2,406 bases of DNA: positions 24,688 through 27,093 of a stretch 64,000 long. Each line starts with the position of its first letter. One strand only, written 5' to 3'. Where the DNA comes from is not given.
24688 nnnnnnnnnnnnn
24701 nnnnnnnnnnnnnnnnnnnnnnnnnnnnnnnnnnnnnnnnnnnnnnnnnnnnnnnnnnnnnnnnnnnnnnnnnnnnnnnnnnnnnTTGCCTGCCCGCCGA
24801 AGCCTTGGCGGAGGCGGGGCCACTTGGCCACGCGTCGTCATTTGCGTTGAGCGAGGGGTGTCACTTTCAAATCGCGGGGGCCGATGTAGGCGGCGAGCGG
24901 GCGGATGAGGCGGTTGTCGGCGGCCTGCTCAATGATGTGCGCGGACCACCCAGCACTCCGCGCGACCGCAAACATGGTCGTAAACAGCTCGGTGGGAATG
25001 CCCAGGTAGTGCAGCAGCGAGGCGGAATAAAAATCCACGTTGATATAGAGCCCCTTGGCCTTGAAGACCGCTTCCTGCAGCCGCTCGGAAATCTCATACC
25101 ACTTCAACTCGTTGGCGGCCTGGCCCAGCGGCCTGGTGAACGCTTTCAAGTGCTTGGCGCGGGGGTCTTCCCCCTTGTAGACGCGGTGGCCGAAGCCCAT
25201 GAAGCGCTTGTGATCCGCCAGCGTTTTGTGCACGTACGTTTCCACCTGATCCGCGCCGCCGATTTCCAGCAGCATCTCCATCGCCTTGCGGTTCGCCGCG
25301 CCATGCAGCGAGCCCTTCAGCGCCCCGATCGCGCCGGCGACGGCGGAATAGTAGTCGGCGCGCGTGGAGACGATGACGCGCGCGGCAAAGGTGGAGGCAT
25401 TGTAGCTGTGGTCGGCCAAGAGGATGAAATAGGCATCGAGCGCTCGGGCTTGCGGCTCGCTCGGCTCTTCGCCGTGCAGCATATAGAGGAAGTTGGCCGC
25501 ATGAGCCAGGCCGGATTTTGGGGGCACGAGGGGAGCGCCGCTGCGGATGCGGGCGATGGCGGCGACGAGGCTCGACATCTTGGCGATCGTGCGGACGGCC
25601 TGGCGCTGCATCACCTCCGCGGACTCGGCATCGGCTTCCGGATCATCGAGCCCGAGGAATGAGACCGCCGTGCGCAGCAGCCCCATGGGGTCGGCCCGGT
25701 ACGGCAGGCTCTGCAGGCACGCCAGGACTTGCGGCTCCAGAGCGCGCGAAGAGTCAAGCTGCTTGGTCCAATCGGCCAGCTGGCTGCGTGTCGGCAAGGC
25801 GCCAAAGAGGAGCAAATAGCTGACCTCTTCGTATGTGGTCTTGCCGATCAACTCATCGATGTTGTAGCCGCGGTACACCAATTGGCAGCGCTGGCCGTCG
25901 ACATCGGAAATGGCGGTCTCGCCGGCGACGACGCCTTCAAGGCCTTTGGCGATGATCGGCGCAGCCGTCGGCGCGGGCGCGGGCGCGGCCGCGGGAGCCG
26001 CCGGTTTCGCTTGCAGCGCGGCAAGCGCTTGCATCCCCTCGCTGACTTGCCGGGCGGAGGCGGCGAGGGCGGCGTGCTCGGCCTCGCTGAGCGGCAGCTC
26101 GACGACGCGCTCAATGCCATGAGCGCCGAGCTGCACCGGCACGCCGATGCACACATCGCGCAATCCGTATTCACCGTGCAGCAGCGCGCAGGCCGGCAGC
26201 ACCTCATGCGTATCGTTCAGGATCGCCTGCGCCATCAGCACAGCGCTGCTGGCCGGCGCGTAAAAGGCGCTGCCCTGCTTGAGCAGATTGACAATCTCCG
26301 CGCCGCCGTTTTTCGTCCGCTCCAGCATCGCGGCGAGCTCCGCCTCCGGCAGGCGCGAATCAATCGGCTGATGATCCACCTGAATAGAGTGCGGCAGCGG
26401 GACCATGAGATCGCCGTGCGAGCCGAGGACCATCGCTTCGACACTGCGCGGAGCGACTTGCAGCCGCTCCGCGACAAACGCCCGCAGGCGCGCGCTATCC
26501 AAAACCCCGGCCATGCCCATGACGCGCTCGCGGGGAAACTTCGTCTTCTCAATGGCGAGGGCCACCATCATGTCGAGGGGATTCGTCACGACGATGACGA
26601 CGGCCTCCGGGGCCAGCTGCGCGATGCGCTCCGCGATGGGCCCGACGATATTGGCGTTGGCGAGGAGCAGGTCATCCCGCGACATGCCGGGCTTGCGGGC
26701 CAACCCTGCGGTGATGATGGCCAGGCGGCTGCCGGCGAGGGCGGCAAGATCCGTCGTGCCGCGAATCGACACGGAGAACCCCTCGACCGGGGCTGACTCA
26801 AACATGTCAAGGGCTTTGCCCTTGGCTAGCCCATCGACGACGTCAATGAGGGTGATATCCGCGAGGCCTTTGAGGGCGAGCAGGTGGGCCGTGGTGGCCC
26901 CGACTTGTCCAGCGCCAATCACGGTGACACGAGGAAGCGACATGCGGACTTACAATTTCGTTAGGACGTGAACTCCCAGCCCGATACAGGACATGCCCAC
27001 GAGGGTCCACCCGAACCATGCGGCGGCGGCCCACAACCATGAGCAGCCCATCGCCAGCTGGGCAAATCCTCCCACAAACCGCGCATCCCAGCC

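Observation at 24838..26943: Natural malate dehydrogenase-citrate synthase fusion protein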

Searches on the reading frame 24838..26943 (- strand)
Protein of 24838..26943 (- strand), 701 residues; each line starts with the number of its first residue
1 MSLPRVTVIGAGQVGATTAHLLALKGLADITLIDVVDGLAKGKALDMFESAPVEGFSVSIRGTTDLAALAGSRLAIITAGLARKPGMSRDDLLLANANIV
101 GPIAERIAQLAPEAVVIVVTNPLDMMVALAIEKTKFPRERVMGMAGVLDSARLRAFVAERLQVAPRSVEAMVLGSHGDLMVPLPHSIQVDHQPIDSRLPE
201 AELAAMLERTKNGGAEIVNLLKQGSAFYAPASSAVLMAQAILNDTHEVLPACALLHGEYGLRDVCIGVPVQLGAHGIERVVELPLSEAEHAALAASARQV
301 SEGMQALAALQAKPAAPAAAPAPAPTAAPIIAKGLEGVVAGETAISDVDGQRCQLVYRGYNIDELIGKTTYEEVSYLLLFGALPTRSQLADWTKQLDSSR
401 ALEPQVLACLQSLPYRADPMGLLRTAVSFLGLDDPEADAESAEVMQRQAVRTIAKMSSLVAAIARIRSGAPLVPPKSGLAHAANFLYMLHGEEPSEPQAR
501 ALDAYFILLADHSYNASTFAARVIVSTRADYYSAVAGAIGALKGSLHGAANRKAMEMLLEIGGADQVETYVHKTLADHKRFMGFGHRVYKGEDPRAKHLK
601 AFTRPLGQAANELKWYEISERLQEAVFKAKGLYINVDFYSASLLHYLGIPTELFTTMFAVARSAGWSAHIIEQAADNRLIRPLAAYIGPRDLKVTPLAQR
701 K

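Call 4: search_protein_families(library=ncbifam, proteins=[window:24838-26943:-], max_evalue=0.001)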
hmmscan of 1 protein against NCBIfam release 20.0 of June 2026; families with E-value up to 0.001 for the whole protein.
window:24838-26943:- (701 aa): 33 families (the best 25 are shown)
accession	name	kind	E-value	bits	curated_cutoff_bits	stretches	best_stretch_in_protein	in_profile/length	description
TIGR01800.1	cit_synth_II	subfamily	1.3e-140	468.4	421.3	1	333-700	1-368/368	2-methylcitrate synthase/citrate synthase II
NF010637.0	PRK14034.1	equivalog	2e-124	415.3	594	1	331-700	3-371/372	citrate synthase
NF010638.0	PRK14035.1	equivalog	2.7e-122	408.2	572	1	332-700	5-372/372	citrate synthase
NF041301.1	Cit_synth_Halo_CitZ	equivalog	1.1e-121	406.5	550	1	331-700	5-379/379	citrate synthase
NF010636.0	PRK14033.1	equivalog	3.1e-120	401.4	479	1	329-695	7-373/376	bifunctional 2-methylcitrate synthase/citrate synthase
NF004863.0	PRK06223.1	subfamily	5.2e-120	400.3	283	1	4-310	4-310/313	malate dehydrogenase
TIGR01763.1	MalateDH_bact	equivalog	1.7e-112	375.6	351.85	1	5-307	3-305/305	malate dehydrogenase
NF010639.0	PRK14036.1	equivalog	4.1e-112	374.6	502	1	332-700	7-378/379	citrate synthase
NF009006.1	PRK12351.1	equivalog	5.7e-107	357.4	550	1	331-700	6-376/376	bifunctional 2-methylcitrate synthase/citrate synthase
NF041157.1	Cit_synThplmales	equivalog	7.3e-105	351.1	590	1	331-701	4-377/377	citrate synthase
NF009004.0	PRK12349.1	equivalog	1.3e-95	320.4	508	1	333-693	9-370/372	citrate synthase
NF010640.0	PRK14037.1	subfamily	2.5e-90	303.1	504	1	331-700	4-377/377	citrate synthase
NF009005.0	PRK12350.1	subfamily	1e-88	298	332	1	332-691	5-352/366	citrate synthase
NF004126.0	PRK05614.1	equivalog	3.2e-83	279.6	505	1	339-696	53-426/430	citrate synthase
TIGR01798.1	cit_synth_I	equivalog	4.7e-72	243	485.15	1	334-689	35-407/412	citrate synthase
TIGR01771.1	L-LDH-NAD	equivalog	3.5e-67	226.8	303.55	1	8-301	1-298/299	L-lactate dehydrogenase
NF000824.0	PRK00066.1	subfamily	2.5e-64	217.6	339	1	5-306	8-313/316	L-lactate dehydrogenase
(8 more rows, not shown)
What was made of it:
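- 24841..25947 (-): Short (type II) citrate synthase domain (residues 333-701). Catalytic His in LHGAAN (546-551), His in GFGHRVY (583-589), Asp in NVDFYS (635-640). TIGR01800 468.4 > 421.3 (call 4).
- On LDH-like bacterial NAD-malate dehydrogenase (TIGR01763 MalateDH_bact; Pfam Ldh_1_N + Ldh_1_C): 375.6 bits against a 351.85 cut-off, residues 5-307 on profile 3-305/305 (call 4).
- On L-lactate dehydrogenase (TIGR01771): PRK00066 scores 217.6 against 339 (call 4).
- On Citrate synthase, short type II (TIGR01800 cit_synth_II; Pfam PF00285): 468.4 bits against a 421.3 cut-off, residues 333-700 on profile 1-368/368 (call 4).
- On Citrate synthase, short type II: TIGR01800 covers both activities (call 4).
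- Checked: NCBIfam (call 4): TIGR01763 MalateDH_bact 375.6 bits (cut-off 351.85).
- All citrate-synthase and bifunctional equivalog models are below theirs (call 4).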

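Call 5: search_solved_structures(query=window:24838-26943:-, max_evalue=1e-20, show_alignments=0)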
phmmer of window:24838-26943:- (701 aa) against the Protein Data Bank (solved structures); distinct sequences matched with E-value up to 1e-20: 196 (the best 60 are shown).
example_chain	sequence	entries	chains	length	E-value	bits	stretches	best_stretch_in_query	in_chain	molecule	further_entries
1aj8_A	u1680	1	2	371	1.8e-95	324.1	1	331-700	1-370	CITRATE SYNTHASE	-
7aob_A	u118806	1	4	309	1.2e-94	321.4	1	1-304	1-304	Malate dehydrogenase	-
1uxi_A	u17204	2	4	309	5.7e-93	315.8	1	5-308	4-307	MALATE DEHYDROGENASE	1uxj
1uxh_A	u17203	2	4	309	8.2e-93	315.3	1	5-308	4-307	MALATE DEHYDROGENASE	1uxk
1guy_A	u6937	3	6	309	1.2e-92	314.8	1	5-308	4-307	MALATE DEHYDROGENASE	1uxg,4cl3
1ur5_A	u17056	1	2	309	1.8e-92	314.2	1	5-308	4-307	MALATE DEHYDROGENASE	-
1iom_A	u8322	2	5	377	7.7e-91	308.8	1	331-700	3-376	CITRATE SYNTHASE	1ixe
4plh_A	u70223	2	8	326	6.3e-89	302.5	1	5-311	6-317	malate dehydrogenase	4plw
1vgp_A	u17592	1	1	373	9.6e-89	301.9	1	331-698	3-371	373aa long hypothetical citrate synthase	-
7by8_A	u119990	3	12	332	2.2e-88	300.7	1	4-306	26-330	Malate dehydrogenase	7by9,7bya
7x1l_A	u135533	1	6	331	2.7e-88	300.4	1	4-305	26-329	Malate dehydrogenase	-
7f8d_A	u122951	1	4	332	3.9e-88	299.9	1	4-306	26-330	Malate dehydrogenase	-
3tl2_A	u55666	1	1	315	8.2e-88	298.8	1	4-306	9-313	Malate dehydrogenase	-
3hwk_A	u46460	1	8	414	2.4e-87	297.2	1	307-690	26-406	Methylcitrate synthase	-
6abx_A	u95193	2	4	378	4.6e-87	296.3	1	332-700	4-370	Citrate synthase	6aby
3o8j_A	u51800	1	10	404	1.7e-78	268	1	332-693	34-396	2-methylcitrate synthase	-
3tqg_A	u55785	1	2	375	3.7e-77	263.6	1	331-700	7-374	2-methylcitrate synthase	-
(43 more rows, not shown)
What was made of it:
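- Methylcitrate synthases are among the good structural hits (3hwk, 3o8j, 3tqg; call 5).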

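Call 6: search_protein_families(library=pfam, proteins=[window:24838-26943:-], max_evalue=0.01)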
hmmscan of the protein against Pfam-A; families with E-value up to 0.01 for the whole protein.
window:24838-26943:- (701 aa): 6 families
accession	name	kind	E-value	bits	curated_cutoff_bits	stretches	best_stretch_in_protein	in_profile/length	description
PF00285.26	Citrate_synt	-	9.3e-131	436.5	27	1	334-682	1-356/357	Citrate synthase, C-terminal domain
PF00056.29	Ldh_1_N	-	1.3e-35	122.9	27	1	5-143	2-141/141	lactate/malate dehydrogenase, NAD binding domain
PF02866.23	Ldh_1_C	-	3.4e-30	105.8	22.6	1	148-305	3-168/174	lactate/malate dehydrogenase, alpha/beta C-terminal domain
PF00899.27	ThiF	-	0.00031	20.4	28.1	1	5-34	22-51/238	ThiF family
PF01266.30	DAO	-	0.0019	18.3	27.9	1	5-37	1-32/353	FAD dependent oxidoreductase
PF03721.20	UDPG_MGDP_dh_N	-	0.0064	16.5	27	0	5-35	2-31/187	UDP-glucose/GDP-mannose dehydrogenase family, NAD binding domain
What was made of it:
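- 24841..25947 (-): Pfam Citrate_synt 334-682 (call 6).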

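Call 7: find_homologous_proteins(query=window:24838-26943:-, max_evalue=1e-10)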
Query window:24838-26943:- (701 aa): 67 proteins with E <= 1e-10 among 8000 candidates.
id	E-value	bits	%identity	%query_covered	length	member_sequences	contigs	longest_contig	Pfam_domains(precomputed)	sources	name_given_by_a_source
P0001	0.0e+0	1516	100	100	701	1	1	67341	PF00285.27,PF00056.30,PF02866.24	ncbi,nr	ncbi:MAG: malate dehydrogenase [Candidatus Omnitrophica bacterium]|nr:malate dehydrogenase [Candidat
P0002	5.8e-182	625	72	55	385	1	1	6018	PF00285.27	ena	-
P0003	4.2e-180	619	74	53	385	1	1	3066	PF00285.27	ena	-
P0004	9.2e-180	618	73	54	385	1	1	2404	PF00285.27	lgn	-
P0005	3.1e-179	616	73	53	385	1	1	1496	PF00285.27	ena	-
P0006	6.2e-179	615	72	54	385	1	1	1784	PF00285.27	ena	-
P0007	3.2e-178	612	69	54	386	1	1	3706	PF00285.27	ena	-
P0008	1.5e-177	610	71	54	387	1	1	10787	PF00285.27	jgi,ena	-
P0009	2.6e-176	606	72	54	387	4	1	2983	PF00285.27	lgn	-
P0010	2.7e-176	606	72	54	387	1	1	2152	PF00285.27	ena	-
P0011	3.1e-175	603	72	53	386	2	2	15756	PF00285.27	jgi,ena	-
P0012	3.3e-175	602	73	53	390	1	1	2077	PF00285.27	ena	-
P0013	1.7e-174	600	72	54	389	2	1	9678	PF00285.27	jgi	-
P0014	2.1e-173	596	72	53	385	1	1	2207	PF00285.27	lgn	-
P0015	6.0e-173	595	71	54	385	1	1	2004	PF00285.27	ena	-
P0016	8.3e-173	595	71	53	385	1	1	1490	PF00285.27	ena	-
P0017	1.4e-172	594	71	54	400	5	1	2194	PF00285.27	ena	-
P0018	4.7e-172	592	71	53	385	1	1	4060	PF00285.27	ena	-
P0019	2.7e-170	586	70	54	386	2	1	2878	PF00285.27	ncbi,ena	-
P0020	9.0e-170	585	69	53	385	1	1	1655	PF00285.27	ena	-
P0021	5.3e-166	572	68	55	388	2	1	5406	PF00285.27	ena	-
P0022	7.8e-166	571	69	53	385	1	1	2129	PF00285.27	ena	-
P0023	1.8e-164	567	66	54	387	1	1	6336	PF00285.27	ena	-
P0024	6.1e-163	562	67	53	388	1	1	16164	PF00285.27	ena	-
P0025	5.1e-162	559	66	53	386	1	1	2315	PF00285.27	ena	-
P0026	1.2e-161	558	66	53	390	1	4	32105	PF00285.27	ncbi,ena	-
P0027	1.1e-160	554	68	53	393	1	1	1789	PF00285.27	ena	-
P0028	8.3e-151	522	62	53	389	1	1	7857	PF00285.27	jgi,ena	-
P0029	4.9e-150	519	62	54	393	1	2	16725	PF00285.27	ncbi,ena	-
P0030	6.4e-147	509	61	53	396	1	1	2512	PF00285.27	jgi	jgi:citrate synthase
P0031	4.4e-146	506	61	54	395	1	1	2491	PF00285.27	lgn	-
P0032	2.8e-141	490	59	55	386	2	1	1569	PF00285.27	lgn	-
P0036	1.7e-89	319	52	44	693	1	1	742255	PF08442.16,PF13549.12,PF02786.23,PF01071.25,PF00056.30,PF02866.24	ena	-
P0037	8.5e-86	307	53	41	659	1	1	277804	PF00549.25,PF08442.16,PF00056.30,PF02866.24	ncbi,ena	-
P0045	1.1e-79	287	42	52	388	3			PF00285.27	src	-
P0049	2.5e-75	273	43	53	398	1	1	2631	PF00285.27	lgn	-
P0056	1.9e-71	260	49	40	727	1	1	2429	PF00056.30,PF02866.24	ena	-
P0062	4.0e-56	209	38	51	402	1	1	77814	PF00285.27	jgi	jgi:citrate synthase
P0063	5.8e-54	202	36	52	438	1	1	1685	PF00285.27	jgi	jgi:citrate synthase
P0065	2.5e-49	187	45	34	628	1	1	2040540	PF00549.25,PF08442.16,PF13549.12,PF02786.23,PF24948.2,PF00056.30,PF02866.24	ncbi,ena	-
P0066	3.5e-26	110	40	26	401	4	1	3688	PF12728.14,PF00376.30,PF00285.27,PF13411.13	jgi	jgi:citrate synthase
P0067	3.5e-22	97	39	27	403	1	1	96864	PF12728.14,PF00285.27,PF13411.13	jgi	jgi:citrate synthase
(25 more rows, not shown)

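Call 9: find_encoding_contigs(protein=P0001, flank=10000, max_places=5)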
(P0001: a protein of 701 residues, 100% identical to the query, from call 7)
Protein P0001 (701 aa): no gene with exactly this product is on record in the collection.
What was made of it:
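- Tried and rejected: Looking up the contig that encodes the exact protein: not on record (call 9).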

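Call 10: find_encoding_contigs(protein=P0002, flank=6000, max_places=3)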
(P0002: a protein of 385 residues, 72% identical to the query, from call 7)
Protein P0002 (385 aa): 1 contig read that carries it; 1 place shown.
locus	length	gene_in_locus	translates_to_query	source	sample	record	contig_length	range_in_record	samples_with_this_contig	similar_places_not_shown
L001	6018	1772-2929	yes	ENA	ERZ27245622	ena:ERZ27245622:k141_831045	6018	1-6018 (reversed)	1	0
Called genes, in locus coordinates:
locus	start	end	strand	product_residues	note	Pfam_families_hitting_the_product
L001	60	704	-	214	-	PF22600:MTPAP-like_central (faint), PF01909:NTP_transf_2, PF18765:Polbeta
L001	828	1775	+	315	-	PF00056:Ldh_1_N, PF02866:Ldh_1_C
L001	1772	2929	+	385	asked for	PF00285:Citrate_synt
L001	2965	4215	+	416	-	PF08442:ATP-grasp_2, PF13549:ATP-grasp_5, PF24948:Citrate_synth_N, PF00549:Ligase_CoA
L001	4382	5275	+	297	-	PF02629:CoA_binding, PF13607:Succ_CoA_lig, PF00549:Ligase_CoA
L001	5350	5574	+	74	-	PF01106:NifU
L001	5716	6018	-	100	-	?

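Call 17: find_related_loci(query=window:24838-26943:-, collection=genome_contigs, flank=6000)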
Query window:24838-26943:- (701 aa) in genome_contigs; peptide patterns used: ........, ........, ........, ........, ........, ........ (x = any residue, [..] = any of these).
425 stretches matched a pattern; 169 encode a relative of the query (tblastn E <= 1e-3); the best 80 are kept; 80 distinct loci.
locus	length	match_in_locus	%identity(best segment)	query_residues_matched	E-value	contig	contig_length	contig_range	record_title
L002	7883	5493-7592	67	1-700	0e+0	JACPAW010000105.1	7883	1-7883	MAG: Candidatus Omnitrophota bacterium isolate NC_groundwater_241_Ag_S-0.2um_53_8 S5_GD2017_2_S2_scaffold_12599, whole g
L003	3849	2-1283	75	258-700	0e+0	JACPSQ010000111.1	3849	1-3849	MAG: Candidatus Omnitrophota bacterium isolate NC_groundwater_710_Ag_S-0.2um_63_12 S36_SO-2_scaffold_708298, whole genom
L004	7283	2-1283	75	258-700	0e+0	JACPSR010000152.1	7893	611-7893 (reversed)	MAG: Candidatus Omnitrophota bacterium isolate NC_groundwater_711_Ag_S-0.2um_63_19 S36_SO-2_scaffold_694260, whole genom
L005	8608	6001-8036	73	1-700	0e+0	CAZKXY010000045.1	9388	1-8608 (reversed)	MAG TPA_asm: uncultured Planctomycetales bacterium isolate binchicken_co21_270 genome assembly, contig: NODE_6480_length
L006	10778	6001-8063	68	1-700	0e+0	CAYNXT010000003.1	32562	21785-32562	MAG TPA_asm: uncultured Planctomycetales bacterium isolate ERP125453_co1_54 genome assembly, contig: NODE_1109_length_32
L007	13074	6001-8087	69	1-701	0e+0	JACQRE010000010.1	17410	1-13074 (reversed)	MAG: Candidatus Omnitrophota bacterium isolate NC_groundwater_1351_Ag_S-0.2um_67_50 S_p2_S4_coassembly_k141_206502, whol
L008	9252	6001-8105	69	1-700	0e+0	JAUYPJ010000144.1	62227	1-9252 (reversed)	MAG: Candidatus Omnitrophota bacterium isolate C4_metabat.bin.25 C4_k141_253422, whole genome shotgun sequence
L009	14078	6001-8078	69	4-700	0e+0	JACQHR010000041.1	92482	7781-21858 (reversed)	MAG: Candidatus Omnitrophota bacterium isolate NC_groundwater_1104_Ag_S2p5_61_386 S_2p5_S6_coassembly_k141_4854770, whol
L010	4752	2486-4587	68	1-700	0e+0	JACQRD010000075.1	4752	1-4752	MAG: Candidatus Omnitrophota bacterium isolate NC_groundwater_1350_Ag_S-0.2um_65_73 S_p2_S4_coassembly_k141_3081792, who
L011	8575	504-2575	71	3-700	0e+0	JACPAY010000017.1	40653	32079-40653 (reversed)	MAG: Candidatus Omnitrophota bacterium isolate NC_groundwater_243_Ag_S-0.2um_69_17 S5_GD2017_2_S2_scaffold_1816, whole g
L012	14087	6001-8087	70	1-700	0e+0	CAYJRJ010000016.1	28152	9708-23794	MAG TPA_asm: uncultured Planctomycetales bacterium isolate ERP125453_co1_43 genome assembly, contig: NODE_1443_length_28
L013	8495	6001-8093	67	1-700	0e+0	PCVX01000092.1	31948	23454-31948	MAG: Candidatus Omnitrophica bacterium CG11_big_fil_rev_8_21_14_0_20_63_9 CG11_8_21_14_0.20_scaffold_650_c, whole genome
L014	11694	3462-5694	66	1-700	7e-165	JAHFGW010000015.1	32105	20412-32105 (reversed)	MAG: Candidatus Omnitrophota bacterium isolate nzgw324 NODE_1627_length_32106_cov_7.580960, whole genome shotgun sequenc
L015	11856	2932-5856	61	4-701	4e-154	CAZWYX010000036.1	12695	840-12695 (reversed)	MAG TPA_asm: uncultured Planctomycetales bacterium isolate binchicken_co21_192 genome assembly, contig: NODE_3557_length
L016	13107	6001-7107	51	330-700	4e-110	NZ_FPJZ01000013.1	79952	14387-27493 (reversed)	Thermoactinomyces sp. DSM 45891, whole genome shotgun sequence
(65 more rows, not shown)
